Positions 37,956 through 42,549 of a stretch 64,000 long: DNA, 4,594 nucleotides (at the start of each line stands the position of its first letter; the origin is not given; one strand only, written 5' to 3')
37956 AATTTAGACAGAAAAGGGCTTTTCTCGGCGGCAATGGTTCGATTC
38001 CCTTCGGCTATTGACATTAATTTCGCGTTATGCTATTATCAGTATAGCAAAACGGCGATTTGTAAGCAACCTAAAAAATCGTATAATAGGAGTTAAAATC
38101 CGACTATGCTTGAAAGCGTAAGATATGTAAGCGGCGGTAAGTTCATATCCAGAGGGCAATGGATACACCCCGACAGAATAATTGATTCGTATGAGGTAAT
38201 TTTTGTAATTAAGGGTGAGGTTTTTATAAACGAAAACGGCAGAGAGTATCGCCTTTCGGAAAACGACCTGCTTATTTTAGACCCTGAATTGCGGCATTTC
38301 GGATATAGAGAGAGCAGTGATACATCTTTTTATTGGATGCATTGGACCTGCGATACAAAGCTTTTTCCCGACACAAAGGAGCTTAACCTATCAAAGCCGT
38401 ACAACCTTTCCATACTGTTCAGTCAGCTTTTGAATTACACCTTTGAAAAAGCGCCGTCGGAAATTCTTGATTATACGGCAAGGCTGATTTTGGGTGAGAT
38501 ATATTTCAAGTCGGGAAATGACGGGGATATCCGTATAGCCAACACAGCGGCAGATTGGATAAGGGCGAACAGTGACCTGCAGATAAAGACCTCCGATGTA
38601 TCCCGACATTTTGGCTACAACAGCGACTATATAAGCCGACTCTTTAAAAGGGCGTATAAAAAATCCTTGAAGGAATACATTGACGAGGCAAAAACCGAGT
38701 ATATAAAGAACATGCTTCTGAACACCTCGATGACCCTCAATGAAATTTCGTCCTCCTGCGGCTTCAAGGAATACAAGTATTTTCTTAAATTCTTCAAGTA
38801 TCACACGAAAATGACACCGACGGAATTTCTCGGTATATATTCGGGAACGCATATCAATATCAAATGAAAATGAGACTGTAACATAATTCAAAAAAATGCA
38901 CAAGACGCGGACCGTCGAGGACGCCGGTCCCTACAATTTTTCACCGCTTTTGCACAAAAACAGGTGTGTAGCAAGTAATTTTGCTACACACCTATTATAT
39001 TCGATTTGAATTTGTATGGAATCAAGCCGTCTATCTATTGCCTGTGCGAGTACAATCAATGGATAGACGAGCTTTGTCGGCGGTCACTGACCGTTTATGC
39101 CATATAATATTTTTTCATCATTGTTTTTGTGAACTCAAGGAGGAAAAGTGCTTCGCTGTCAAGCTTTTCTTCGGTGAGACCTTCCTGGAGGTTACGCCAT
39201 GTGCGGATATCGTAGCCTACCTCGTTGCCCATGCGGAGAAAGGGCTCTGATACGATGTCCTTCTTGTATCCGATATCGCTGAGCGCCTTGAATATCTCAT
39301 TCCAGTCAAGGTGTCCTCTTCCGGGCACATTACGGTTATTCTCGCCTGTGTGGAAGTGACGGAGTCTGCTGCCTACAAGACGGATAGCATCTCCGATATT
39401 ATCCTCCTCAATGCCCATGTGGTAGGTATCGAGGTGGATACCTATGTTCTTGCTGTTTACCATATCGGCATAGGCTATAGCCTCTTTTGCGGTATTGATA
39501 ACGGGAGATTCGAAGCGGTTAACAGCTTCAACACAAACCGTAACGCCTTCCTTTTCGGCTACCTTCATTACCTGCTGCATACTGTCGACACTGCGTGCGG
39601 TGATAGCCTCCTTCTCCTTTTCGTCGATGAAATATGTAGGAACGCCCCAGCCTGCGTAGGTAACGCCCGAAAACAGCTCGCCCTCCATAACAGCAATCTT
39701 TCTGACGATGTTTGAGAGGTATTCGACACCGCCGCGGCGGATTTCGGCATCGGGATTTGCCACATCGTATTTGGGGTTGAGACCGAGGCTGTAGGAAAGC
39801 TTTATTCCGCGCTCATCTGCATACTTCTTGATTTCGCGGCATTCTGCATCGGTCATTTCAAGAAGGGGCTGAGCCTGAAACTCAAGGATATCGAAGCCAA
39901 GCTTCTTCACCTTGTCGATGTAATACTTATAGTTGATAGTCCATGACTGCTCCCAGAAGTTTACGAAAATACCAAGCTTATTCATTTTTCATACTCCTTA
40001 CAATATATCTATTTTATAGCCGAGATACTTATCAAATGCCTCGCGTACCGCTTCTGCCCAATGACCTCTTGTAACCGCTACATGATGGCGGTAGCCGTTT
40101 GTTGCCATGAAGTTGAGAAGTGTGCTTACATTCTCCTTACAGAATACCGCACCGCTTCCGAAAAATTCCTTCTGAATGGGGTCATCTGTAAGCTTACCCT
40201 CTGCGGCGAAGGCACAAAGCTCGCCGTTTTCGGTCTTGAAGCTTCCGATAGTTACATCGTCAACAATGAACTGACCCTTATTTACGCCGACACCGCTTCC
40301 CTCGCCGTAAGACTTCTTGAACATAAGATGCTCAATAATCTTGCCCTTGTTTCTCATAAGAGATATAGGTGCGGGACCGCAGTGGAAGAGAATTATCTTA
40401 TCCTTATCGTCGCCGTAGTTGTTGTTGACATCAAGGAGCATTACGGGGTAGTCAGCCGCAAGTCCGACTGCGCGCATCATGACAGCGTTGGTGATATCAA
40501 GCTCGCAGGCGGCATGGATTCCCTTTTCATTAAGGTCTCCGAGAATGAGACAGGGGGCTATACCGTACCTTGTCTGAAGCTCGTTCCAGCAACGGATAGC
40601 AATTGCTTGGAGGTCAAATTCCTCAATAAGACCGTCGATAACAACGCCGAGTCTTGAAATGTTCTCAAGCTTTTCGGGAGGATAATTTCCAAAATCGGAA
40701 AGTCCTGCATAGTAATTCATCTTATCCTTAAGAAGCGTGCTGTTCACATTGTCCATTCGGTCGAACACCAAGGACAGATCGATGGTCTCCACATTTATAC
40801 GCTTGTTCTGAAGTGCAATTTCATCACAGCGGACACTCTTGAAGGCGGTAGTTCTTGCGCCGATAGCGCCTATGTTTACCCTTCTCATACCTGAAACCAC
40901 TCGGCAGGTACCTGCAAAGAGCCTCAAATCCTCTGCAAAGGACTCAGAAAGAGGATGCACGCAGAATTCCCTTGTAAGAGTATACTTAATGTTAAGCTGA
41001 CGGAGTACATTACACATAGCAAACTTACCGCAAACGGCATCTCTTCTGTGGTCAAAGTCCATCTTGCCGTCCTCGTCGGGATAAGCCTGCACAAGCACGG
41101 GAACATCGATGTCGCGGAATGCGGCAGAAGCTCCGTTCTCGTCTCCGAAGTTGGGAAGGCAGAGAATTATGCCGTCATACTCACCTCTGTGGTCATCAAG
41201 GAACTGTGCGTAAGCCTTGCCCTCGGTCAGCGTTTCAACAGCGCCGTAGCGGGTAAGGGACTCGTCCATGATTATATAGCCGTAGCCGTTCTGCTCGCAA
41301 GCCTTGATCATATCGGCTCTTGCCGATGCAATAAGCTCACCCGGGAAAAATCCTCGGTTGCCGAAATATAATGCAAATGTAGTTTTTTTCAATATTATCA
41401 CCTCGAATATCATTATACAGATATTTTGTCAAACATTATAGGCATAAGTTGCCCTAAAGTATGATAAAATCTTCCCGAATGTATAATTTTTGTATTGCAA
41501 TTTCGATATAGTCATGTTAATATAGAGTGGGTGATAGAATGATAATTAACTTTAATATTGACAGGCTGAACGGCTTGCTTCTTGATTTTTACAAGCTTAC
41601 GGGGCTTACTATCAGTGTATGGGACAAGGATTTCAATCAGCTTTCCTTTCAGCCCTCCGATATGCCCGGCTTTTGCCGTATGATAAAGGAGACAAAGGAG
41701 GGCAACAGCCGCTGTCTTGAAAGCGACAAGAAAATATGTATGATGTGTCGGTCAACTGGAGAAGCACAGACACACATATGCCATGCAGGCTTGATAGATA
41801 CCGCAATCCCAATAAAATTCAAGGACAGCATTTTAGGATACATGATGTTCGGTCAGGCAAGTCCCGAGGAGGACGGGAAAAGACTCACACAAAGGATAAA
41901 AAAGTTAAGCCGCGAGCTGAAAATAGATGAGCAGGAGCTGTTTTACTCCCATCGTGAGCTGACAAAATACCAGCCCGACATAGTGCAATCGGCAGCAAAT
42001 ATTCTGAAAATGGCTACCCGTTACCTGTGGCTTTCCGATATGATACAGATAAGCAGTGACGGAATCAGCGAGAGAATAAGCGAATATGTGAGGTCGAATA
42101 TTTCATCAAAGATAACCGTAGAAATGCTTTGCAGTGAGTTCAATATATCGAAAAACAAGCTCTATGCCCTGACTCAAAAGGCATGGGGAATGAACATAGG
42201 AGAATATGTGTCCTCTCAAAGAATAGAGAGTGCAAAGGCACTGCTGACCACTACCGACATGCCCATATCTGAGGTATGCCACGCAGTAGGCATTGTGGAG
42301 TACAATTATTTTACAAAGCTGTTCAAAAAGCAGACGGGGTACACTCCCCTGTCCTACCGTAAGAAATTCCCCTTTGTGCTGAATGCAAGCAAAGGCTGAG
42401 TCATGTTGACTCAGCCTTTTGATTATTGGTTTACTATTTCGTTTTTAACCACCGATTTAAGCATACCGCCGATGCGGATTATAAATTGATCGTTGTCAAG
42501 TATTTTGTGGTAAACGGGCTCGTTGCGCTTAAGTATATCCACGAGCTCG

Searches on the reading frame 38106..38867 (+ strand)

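Call 8: search_protein_families(library=pfam, proteins=[window:38106-38867:+], max_evalue=0.001)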
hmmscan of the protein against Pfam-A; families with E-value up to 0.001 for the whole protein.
window:38106-38867:+ (253 aa): 4 families
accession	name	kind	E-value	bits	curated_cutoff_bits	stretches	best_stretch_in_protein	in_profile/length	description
PF12833.13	HTH_18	-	5.5e-17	62.3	33.6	1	166-242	2-78/80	Helix-turn-helix domain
PF00165.29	HTH_AraC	-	3.8e-11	43.3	26.6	2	206-242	6-41/42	Bacterial regulatory helix-turn-helix proteins, AraC family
PF02311.25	AraC_binding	-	1.5e-09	38.1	21.1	1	19-89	14-83/135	AraC-like ligand binding domain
PF07883.17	Cupin_2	-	4.6e-05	23.5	27.2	1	28-66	19-56/70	Cupin domain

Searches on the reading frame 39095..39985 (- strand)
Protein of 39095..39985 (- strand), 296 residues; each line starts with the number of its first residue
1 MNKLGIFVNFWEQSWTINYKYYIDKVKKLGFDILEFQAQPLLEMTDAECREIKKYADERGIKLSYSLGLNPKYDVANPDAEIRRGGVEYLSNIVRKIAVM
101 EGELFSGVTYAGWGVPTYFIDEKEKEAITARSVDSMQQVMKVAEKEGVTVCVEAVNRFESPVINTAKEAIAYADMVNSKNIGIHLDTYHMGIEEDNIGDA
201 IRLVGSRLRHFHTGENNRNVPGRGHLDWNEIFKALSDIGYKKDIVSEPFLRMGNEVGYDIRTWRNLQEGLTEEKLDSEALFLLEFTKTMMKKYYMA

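Call 8: search_protein_families(library=pfam, proteins=[window:39095-39985:-], max_evalue=0.001)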
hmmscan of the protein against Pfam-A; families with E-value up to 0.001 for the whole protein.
window:39095-39985:- (296 aa): 1 family
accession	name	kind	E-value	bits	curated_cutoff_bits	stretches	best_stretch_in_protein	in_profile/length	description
PF01261.30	AP_endonuc_2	-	1.2e-37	130.4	31.1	1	23-249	1-230/249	Xylose isomerase-like TIM barrel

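Call 58: search_protein_families(library=ncbifam, proteins=[window:39095-39985:-], max_evalue=0.001)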
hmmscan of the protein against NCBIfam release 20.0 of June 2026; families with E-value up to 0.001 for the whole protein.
window:39095-39985:- (296 aa): 12 families
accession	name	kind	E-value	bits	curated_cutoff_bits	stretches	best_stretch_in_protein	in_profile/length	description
NF051856.1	PsicseEpim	equivalog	2.5e-109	365.5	300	1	2-290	1-287/287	D-psicose 3-epimerase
NF041099.2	keto_glucon_epim_IolO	equivalog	8.1e-36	123.7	300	1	23-247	27-245/269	5-keto-L-gluconate epimerase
TIGR03234.1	OH-pyruv-isom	equivalog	5.4e-18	65.2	353.45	1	122-245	111-237/254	hydroxypyruvate isomerase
NF043033.1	OxoTetrIsom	equivalog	1.9e-13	50.7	325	1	129-246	115-235/251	2-oxo-tetronate isomerase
NF007360.0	PRK09856.1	equivalog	1.2e-11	44.7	305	1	25-245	21-245/276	fructoselysine 3-epimerase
NF007444.0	PRK09997.1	equivalog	2.7e-10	40.2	465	1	125-244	115-237/258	hydroxypyruvate isomerase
NF009688.0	PRK13209.1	subfamily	3.1e-10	39.5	317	1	19-247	23-253/286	L-ribulose-5-phosphate 3-epimerase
NF009689.0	PRK13210.1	subfamily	4.9e-09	35.8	200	1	17-265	17-273/286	L-ribulose-5-phosphate 3-epimerase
TIGR00542.1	hxl6Piso_put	equivalog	3.3e-07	29.9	272.15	1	42-249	47-250/279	L-ribulose-5-phosphate 3-epimerase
NF007441.0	PRK09989.1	equivalog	1.6e-05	24.8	412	1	136-247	126-240/258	HPr family phosphocarrier protein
TIGR04379.1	myo_inos_iolE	equivalog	0.00013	21.6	290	0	220-245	238-263/290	myo-inosose-2 dehydratase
NF041277.1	coba_remo_CbiR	equivalog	0.0007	19.2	105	0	10-226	9-204/249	cobamide remodeling phosphodiesterase CbiR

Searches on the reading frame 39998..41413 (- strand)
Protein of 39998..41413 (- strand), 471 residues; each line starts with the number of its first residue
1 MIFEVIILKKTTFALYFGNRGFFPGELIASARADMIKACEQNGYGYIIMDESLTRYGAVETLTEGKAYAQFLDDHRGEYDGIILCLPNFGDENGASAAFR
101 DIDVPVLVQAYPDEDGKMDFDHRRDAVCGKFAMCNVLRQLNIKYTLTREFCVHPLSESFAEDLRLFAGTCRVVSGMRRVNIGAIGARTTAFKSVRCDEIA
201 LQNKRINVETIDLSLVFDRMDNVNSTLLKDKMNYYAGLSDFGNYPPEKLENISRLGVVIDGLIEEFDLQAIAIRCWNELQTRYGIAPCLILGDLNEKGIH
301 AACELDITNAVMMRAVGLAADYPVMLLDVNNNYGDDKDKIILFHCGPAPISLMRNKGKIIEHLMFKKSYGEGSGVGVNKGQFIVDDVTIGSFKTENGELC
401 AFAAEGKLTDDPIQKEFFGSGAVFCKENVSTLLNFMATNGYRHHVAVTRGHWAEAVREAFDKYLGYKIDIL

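Call 8: search_protein_families(library=pfam, proteins=[window:39998-41413:-], max_evalue=0.001)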
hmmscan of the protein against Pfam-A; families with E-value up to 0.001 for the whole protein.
window:39998-41413:- (471 aa): 1 family
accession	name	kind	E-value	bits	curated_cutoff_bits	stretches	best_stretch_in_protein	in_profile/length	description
PF02952.23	Fucose_iso_C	-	1.1e-11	45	29.3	1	342-469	1-140/143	L-fucose isomerase, C-terminal domain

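Call 58: search_protein_families(library=ncbifam, proteins=[window:39998-41413:-], max_evalue=0.001)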
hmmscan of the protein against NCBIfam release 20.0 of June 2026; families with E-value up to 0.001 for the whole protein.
window:39998-41413:- (471 aa): 1 family
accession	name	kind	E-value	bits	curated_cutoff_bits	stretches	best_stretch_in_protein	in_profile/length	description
NF048012.1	SlpQosIsomSftI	equivalog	1.3e-25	90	700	1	61-458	43-431/443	sulfoquinovose isomerase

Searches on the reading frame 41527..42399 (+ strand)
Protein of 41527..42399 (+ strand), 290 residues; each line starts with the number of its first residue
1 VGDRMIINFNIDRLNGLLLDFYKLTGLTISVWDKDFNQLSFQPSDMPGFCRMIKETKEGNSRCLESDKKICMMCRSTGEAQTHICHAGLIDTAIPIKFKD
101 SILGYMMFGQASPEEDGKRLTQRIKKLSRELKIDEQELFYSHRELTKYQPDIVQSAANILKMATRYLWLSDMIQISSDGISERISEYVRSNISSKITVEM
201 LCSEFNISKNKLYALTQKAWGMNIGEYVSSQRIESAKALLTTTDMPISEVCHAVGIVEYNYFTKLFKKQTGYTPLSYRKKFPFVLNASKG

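Call 8: search_protein_families(library=pfam, proteins=[window:41527-42399:+], max_evalue=0.001)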
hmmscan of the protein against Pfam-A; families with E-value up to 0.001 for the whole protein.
window:41527-42399:+ (290 aa): 4 families
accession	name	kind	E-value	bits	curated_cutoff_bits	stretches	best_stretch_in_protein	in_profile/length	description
PF10114.15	PocR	-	3.8e-33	115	23.9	1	9-169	3-159/162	Sensory domain found in PocR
PF12833.13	HTH_18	-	7.1e-18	65.1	33.6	1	201-279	1-79/80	Helix-turn-helix domain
PF00165.29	HTH_AraC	-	5.5e-14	52.3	26.6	1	242-279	6-42/42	Bacterial regulatory helix-turn-helix proteins, AraC family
PF01527.26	HTH_Tnp_1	-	0.00032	21.3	24.1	0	184-219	12-47/75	Transposase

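Call 58: search_protein_families(library=ncbifam, proteins=[window:41527-42399:+], max_evalue=0.001)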
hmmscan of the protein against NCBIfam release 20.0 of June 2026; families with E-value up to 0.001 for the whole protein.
window:41527-42399:+ (290 aa): 25 families
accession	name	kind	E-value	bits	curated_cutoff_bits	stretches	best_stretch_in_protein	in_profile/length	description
NF047788.1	TransRegPocR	equivalog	3e-28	99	500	2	11-163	7-155/296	transcriptional regulator PocR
NF007860.0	PRK10572.1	equivalog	7.1e-19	67.8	208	1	181-280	185-284/292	arabinose operon transcriptional regulator AraC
TIGR04094.1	adjacent_YSIRK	equivalog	1.6e-18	66.9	200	1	182-278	288-383/383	YSIRK-targeted surface antigen transcriptional regulator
NF047455.1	TF_Staph_AryK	equivalog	1.1e-14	53.7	850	1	151-281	126-259/759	transcriptional regulator AryK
NF049932.1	TranspRegBtr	equivalog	1.2e-13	50.5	900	1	180-280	165-265/531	bacillibactin transport transcriptional regulator Btr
NF010026.0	PRK13501.1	equivalog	3.6e-13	49.3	363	1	187-281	184-278/290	HTH-type transcriptional activator RhaR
NF006902.0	PRK09393.1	equivalog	2.8e-11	43.2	425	1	183-281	224-322/327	transcriptional regulator FtrA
NF010025.2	PRK13500.1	equivalog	2.9e-10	40.2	525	1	164-280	160-277/282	HTH-type transcriptional activator RhaR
NF007243.0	PRK09685.1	equivalog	2.4e-09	37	199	1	183-281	202-302/303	transcriptional regulator FeaR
NF007693.0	PRK10371.1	equivalog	2.7e-09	36.6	253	1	183-279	202-298/309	transcriptional regulator MelR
TIGR02297.1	HpaA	equivalog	4e-09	36.1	274.65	1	182-280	189-287/287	4-hydroxyphenylacetate catabolism regulatory protein HpaA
NF010027.0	PRK13502.1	equivalog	6.8e-09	35.6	384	1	169-279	165-276/282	HTH-type transcriptional activator RhaR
NF012144.2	ramA_TF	equivalog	7.8e-09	36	180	1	180-280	6-106/108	RamA family antibiotic efflux transcriptional regulator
NF007584.0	PRK10219.1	equivalog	1.1e-08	35.4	174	1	177-280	3-106/107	superoxide response transcriptional regulator SoxS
NF033869.1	viru_reg_Rsp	equivalog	2.8e-08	32.7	400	1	173-280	142-248/701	AraC family transcriptional regulator Rsp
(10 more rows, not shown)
